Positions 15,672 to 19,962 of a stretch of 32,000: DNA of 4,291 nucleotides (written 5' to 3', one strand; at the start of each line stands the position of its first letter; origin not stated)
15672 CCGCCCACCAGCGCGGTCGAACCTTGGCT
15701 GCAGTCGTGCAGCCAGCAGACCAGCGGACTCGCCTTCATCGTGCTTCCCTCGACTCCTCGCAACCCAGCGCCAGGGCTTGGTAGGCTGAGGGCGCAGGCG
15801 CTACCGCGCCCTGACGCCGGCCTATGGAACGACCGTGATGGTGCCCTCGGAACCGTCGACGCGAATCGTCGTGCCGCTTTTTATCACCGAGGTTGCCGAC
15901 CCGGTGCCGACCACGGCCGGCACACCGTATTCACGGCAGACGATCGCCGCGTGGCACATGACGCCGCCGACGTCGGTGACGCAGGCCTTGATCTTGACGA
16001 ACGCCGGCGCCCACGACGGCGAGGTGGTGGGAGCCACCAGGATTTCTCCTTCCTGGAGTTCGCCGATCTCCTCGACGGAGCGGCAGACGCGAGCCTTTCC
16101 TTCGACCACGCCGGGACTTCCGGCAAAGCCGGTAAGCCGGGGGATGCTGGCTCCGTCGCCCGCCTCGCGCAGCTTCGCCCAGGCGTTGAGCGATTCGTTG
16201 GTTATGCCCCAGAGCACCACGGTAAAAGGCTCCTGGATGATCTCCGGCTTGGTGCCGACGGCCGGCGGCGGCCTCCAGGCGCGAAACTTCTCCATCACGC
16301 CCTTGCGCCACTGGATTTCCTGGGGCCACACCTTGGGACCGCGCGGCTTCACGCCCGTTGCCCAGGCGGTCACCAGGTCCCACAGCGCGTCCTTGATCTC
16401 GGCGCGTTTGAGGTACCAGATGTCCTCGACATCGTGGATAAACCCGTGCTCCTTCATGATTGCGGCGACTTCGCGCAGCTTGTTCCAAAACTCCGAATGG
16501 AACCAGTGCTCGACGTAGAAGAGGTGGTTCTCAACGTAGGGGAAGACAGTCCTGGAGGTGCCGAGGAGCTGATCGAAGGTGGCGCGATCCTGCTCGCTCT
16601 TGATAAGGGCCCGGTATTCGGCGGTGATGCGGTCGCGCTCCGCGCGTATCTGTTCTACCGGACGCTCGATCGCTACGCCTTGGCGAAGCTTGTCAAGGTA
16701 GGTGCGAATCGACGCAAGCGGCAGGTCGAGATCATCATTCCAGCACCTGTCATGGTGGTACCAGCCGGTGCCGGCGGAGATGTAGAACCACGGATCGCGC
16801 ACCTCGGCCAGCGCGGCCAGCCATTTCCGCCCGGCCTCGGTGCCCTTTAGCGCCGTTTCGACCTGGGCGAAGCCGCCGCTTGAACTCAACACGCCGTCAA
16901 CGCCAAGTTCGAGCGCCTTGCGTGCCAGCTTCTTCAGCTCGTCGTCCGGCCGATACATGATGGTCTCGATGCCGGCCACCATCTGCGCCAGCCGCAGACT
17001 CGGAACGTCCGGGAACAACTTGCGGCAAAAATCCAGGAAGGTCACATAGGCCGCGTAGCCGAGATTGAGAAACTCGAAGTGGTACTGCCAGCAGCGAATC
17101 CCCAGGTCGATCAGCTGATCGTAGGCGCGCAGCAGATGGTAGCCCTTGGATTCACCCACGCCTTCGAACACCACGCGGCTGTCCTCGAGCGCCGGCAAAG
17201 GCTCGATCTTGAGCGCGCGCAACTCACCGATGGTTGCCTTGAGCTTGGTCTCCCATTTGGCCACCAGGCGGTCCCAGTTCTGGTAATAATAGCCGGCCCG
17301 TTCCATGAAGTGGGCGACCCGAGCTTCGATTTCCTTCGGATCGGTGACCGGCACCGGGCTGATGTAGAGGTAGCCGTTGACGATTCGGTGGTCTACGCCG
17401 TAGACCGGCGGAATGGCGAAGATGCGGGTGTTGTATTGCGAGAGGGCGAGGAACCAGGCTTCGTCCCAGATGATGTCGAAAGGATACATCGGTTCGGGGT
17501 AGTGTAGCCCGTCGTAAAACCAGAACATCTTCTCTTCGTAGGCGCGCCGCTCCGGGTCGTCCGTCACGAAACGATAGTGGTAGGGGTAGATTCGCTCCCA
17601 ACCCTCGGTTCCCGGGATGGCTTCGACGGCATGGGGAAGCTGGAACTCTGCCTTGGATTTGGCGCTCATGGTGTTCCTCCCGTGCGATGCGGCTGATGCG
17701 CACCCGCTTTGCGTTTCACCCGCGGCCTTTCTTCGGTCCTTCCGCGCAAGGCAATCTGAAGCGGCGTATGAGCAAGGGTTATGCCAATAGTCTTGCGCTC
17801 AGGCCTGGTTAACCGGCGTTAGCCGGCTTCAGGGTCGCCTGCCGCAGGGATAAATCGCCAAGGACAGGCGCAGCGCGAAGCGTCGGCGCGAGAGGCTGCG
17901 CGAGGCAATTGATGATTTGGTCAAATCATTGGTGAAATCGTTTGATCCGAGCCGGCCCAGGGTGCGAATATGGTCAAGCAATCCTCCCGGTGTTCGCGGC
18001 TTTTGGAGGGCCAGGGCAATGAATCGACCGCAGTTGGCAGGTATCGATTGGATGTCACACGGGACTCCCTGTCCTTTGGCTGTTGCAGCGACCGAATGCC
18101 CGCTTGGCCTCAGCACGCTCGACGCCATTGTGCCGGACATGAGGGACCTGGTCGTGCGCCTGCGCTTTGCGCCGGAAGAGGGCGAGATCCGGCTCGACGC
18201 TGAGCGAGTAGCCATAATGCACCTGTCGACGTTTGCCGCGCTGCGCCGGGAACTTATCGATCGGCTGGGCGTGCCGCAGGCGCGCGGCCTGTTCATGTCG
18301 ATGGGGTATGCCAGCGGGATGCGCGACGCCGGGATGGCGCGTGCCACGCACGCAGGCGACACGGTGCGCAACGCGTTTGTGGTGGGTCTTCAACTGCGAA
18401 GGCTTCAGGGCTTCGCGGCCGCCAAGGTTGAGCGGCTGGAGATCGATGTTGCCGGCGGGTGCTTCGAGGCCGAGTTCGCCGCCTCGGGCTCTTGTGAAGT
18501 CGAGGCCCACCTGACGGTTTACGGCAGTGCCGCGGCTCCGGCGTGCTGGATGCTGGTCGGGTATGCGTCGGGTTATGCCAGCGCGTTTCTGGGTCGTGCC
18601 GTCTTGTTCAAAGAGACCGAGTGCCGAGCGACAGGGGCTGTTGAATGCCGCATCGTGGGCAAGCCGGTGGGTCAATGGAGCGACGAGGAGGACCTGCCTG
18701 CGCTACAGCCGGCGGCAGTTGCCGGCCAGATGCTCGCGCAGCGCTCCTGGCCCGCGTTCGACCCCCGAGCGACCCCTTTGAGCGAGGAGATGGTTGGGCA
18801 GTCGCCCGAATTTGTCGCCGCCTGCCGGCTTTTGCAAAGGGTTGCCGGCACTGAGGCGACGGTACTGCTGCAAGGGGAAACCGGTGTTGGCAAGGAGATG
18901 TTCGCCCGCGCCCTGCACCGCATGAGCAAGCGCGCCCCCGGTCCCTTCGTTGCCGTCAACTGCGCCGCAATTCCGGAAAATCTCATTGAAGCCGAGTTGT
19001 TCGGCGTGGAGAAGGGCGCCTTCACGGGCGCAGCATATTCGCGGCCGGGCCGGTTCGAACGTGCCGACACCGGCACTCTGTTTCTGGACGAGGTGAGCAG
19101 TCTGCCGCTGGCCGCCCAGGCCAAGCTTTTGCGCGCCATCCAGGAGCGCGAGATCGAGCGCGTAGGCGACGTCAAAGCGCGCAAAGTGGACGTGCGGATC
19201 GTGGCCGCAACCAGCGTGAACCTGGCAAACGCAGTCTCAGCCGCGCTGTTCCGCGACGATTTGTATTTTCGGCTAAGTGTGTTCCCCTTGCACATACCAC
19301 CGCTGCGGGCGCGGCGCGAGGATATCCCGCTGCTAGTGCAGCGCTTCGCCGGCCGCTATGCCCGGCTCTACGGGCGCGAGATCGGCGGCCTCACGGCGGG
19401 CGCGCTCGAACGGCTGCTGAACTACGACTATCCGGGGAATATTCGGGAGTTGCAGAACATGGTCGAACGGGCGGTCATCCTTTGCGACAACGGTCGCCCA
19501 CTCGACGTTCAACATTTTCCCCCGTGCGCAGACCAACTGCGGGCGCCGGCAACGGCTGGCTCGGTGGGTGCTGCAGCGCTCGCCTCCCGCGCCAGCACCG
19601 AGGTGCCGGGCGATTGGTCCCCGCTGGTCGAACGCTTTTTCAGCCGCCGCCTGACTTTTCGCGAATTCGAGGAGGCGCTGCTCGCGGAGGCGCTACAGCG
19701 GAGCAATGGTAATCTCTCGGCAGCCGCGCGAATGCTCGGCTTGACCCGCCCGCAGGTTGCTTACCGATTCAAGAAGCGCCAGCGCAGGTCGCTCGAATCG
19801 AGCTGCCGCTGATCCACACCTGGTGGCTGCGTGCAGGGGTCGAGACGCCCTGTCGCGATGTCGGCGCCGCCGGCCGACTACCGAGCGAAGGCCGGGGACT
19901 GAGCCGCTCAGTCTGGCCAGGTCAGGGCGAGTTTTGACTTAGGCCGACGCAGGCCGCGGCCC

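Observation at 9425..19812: Compact sigma-54/XylR-controlled 'phosphorylate, carboxylate, CoA-ligate' aromatic activation cluster with a non-canonical subunit set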

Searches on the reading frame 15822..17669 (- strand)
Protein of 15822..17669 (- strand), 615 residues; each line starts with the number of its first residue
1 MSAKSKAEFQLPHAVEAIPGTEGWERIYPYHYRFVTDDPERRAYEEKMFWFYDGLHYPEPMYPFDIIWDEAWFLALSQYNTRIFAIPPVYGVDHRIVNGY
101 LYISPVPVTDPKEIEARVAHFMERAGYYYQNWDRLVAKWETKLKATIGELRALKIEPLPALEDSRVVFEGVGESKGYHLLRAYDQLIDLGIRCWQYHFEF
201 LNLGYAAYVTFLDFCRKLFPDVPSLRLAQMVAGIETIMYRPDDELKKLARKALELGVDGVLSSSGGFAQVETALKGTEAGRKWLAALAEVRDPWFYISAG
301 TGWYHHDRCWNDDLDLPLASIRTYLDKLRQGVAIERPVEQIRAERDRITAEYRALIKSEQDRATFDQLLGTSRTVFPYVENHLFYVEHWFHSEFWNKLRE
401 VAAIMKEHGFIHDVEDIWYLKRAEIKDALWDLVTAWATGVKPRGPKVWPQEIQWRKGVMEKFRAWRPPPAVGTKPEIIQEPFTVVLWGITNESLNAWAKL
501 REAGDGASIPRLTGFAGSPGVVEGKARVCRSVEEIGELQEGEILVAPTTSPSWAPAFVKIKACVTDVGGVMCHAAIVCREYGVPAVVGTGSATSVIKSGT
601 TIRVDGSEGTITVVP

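Call 3: search_protein_families(library=pfam, proteins=[window:15822-17669:-], max_evalue=0.01)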
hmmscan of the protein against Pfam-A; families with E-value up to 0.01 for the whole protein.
window:15822-17669:- (615 aa): 1 family
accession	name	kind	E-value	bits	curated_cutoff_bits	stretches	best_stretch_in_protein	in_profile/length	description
PF00391.29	PEP-utilizers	-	3.5e-26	91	23.1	1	539-609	2-72/72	PEP-utilising enzyme, mobile domain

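Call 4: search_protein_families(library=ncbifam, proteins=[window:15822-17669:-], max_evalue=0.01)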
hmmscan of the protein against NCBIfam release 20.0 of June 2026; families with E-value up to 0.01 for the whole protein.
window:15822-17669:- (615 aa): 27 families (the best 25 are shown)
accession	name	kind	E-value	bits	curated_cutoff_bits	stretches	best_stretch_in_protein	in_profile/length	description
NF006152.0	PRK08296.1-4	equivalog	0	1101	723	1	9-613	3-607/609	hypothetical protein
NF006153.0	PRK08296.1-5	subfamily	2.6e-252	838.6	578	1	7-614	3-606/608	hypothetical protein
NF006151.0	PRK08296.1-3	equivalog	1.1e-218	727.7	693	1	5-614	3-603/604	hypothetical protein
NF006150.0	PRK08296.1-2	subfamily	1.3e-213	710.7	650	1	6-614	3-605/633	hypothetical protein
NF004877.0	PRK06241.1-2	subfamily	4.6e-36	124.4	866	1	338-613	627-867/869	phosphoenolpyruvate synthase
NF041857.1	RIF_Ptrans_rph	equivalog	3.6e-35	121.5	999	1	348-613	633-863/864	rifamycin-inactivating phosphotransferase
NF004879.0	PRK06241.1-4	equivalog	5.9e-33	114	976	1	512-613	767-867/868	phosphoenolpyruvate synthase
NF004878.0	PRK06241.1-3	subfamily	9.6e-33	113.3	945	1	511-614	787-889/891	phosphoenolpyruvate synthase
NF005057.0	PRK06464.1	equivalog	2.6e-31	108.5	598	1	512-611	358-460/798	phosphoenolpyruvate synthase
NF004880.0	PRK06241.2-1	equivalog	2.6e-30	105.1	972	1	512-612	736-835/837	phosphoenolpyruvate synthase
TIGR01418.1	PEP_synth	equivalog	3.5e-30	105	739.75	1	512-614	354-456/784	pyruvate, water dikinase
NF052631.1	prodigiosin_PigC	equivalog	9.7e-28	96.5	1300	1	511-613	778-881/883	prodigiosin ligase PigC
NF006149.0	PRK08296.1-1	equivalog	1.2e-27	96.5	730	1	511-614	464-567/568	hypothetical protein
NF052632.1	undecylprod_RedH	equivalog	1.1e-25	89.7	1350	1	503-614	769-878/880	undecylprodigiosin ligase RedH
NF000283.1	RPH_KJ151292.1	equivalog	1.2e-25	89.9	1700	1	511-613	762-863/865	rifamycin-inactivating phosphotransferase Rph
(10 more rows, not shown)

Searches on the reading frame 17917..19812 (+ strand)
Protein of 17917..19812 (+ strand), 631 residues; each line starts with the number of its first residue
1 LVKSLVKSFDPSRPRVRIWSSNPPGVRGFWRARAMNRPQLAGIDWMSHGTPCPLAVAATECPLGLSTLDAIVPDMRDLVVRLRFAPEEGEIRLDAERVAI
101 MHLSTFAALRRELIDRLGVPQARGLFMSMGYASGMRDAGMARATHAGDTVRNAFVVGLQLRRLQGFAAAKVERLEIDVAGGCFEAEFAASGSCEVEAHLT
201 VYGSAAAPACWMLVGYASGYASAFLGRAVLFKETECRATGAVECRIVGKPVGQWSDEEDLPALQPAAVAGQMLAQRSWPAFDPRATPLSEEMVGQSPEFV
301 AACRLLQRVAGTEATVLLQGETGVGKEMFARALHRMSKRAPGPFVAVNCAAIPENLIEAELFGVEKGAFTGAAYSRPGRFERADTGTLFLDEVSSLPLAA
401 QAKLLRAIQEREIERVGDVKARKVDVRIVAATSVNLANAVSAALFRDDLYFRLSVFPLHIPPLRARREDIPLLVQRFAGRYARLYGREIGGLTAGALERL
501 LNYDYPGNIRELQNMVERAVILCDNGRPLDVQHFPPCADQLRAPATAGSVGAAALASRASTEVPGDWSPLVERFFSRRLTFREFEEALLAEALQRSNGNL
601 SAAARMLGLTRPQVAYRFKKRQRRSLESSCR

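Call 3: search_protein_families(library=pfam, proteins=[window:17917-19812:+], max_evalue=0.01)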
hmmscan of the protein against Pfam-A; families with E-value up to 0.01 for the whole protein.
window:17917-19812:+ (631 aa): 10 families
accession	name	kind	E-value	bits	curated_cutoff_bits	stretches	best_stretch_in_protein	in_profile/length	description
PF00158.32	Sigma54_activat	-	1.6e-67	226.8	20.2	1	292-458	1-167/168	Sigma-54 interaction domain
PF06505.16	XylR_N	-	5.9e-27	93.8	23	1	77-177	1-101/101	Activator of aromatic catabolism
PF25601.1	AAA_lid_14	-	1.8e-23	82.6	27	1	464-540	1-76/87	AAA+ ATPase lid domain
PF14532.12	Sigma54_activ_2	-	4.1e-21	76.1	25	1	293-463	1-138/138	Sigma-54 interaction domain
PF02954.25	HTH_8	-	3.1e-11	43.2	22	1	581-620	2-41/42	Bacterial regulatory protein, Fis family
PF02830.23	V4R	-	7.5e-10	39.2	31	1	194-249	6-61/62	V4R domain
PF07728.20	AAA_5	-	9.1e-07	29.4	22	1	316-433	2-122/139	AAA domain (dynein-related subfamily)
PF01078.27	Mg_chelatase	-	7.5e-05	22.7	20.3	0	371-414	93-136/207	Magnesium chelatase, subunit ChlI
PF13191.12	AAA_16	-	0.002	19.1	32.6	1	293-357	3-64/167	AAA ATPase domain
PF00004.35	AAA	-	0.005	17.7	21.2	1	316-448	1-121/131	ATPase family associated with various cellular activities (AAA)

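Call 4: search_protein_families(library=ncbifam, proteins=[window:17917-19812:+], max_evalue=0.01)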
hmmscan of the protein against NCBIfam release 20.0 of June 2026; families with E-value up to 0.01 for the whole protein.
window:17917-19812:+ (631 aa): 29 families (the best 25 are shown)
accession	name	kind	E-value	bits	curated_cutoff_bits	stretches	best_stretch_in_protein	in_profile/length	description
NF041906.1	V4R_TF_MobR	exception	1.6e-151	505.5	999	1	74-620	8-543/544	phenol degradation transcriptional regulator MobR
TIGR01817.1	nifA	equivalog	3.9e-100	336.1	528.85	1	287-620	193-526/534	nif-specific transcriptional activator NifA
NF003451.0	PRK05022.1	equivalog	4.5e-97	325.9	476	1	288-614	188-501/512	nitric oxide reductase transcriptional regulator NorR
TIGR02915.1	PEP_resp_reg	equivalog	7.4e-92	308.5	502.6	2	290-525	139-374/445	PEP-CTERM-box response regulator transcription factor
TIGR01818.1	ntrC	equivalog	4.6e-91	305.9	558.6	1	288-618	132-460/463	nitrogen regulation protein NR(I)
NF008469.0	PRK11361.1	equivalog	1.7e-89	300.6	714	1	291-619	144-452/461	acetoacetate metabolism transcriptional regulator AtoC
NF041552.1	TF_PrdR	equivalog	6.7e-89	298.7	795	1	290-527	267-504/577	sigma-54 dependent transcriptional regulator PrdR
NF038308.1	RNA_repair_RtcR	equivalog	1.9e-86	291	650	1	285-623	175-518/530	RNA repair transcriptional activator RtcR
NF050807.1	TransRegFlbDCaul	equivalog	2.6e-86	290.3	750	1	290-610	118-427/454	sigma-54-dependent transcriptional regulator FlbD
TIGR02974.1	phageshock_pspF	equivalog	1.1e-83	281.2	443.55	1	292-620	1-335/336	phage shock protein operon transcriptional activator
NF049963.1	RespRegFlgRCampy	domain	1.2e-81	274.8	750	1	289-526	133-370/429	fla regulon two-component system response regulator FlgR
NF007689.0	PRK10365.1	equivalog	1.7e-80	271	760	1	282-523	131-372/441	sigma-54-dependent response regulator transcription factor ZraR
NF011958.0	PRK15429.1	equivalog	1.3e-77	262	830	1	291-523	380-612/692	formate hydrogenlyase transcriptional activator FlhA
TIGR02329.1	propionate_PrpR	equivalog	2.4e-74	250.9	499.2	1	146-616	171-522/526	propionate catabolism operon regulatory protein PrpR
NF051870.1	NAssimRespRegNtrX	equivalog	2.7e-73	247.4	600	1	289-614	138-443/452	nitrogen assimilation response regulator NtrX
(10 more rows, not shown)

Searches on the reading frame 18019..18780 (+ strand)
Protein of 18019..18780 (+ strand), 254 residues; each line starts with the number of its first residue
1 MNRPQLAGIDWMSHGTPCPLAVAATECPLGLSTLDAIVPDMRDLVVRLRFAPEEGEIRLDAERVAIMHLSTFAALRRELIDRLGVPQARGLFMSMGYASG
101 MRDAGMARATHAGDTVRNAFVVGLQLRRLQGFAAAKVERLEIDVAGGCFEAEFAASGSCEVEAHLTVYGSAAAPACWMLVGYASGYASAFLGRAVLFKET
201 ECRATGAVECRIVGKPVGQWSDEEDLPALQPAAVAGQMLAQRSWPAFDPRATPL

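Call 34: search_solved_structures(query=window:18019-18780:+, max_evalue=0.001, show_alignments=3)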
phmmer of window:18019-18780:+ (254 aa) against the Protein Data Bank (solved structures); distinct sequences matched with E-value up to 0.001: 4.
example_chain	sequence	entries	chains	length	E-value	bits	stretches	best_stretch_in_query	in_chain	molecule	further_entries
5fru_A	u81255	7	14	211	2.9e-47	164.7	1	41-232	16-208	Positive phenol-degradative gene regulator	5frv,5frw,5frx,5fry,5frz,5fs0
6iy8_A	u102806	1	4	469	3.9e-40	141.4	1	48-223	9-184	Positive regulator CapR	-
5kbe_A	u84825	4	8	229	5.1e-40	141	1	40-241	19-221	MopR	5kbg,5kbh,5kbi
7vqf_A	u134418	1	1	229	5.6e-39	137.6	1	39-241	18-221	Phenol sensing regulator, MopR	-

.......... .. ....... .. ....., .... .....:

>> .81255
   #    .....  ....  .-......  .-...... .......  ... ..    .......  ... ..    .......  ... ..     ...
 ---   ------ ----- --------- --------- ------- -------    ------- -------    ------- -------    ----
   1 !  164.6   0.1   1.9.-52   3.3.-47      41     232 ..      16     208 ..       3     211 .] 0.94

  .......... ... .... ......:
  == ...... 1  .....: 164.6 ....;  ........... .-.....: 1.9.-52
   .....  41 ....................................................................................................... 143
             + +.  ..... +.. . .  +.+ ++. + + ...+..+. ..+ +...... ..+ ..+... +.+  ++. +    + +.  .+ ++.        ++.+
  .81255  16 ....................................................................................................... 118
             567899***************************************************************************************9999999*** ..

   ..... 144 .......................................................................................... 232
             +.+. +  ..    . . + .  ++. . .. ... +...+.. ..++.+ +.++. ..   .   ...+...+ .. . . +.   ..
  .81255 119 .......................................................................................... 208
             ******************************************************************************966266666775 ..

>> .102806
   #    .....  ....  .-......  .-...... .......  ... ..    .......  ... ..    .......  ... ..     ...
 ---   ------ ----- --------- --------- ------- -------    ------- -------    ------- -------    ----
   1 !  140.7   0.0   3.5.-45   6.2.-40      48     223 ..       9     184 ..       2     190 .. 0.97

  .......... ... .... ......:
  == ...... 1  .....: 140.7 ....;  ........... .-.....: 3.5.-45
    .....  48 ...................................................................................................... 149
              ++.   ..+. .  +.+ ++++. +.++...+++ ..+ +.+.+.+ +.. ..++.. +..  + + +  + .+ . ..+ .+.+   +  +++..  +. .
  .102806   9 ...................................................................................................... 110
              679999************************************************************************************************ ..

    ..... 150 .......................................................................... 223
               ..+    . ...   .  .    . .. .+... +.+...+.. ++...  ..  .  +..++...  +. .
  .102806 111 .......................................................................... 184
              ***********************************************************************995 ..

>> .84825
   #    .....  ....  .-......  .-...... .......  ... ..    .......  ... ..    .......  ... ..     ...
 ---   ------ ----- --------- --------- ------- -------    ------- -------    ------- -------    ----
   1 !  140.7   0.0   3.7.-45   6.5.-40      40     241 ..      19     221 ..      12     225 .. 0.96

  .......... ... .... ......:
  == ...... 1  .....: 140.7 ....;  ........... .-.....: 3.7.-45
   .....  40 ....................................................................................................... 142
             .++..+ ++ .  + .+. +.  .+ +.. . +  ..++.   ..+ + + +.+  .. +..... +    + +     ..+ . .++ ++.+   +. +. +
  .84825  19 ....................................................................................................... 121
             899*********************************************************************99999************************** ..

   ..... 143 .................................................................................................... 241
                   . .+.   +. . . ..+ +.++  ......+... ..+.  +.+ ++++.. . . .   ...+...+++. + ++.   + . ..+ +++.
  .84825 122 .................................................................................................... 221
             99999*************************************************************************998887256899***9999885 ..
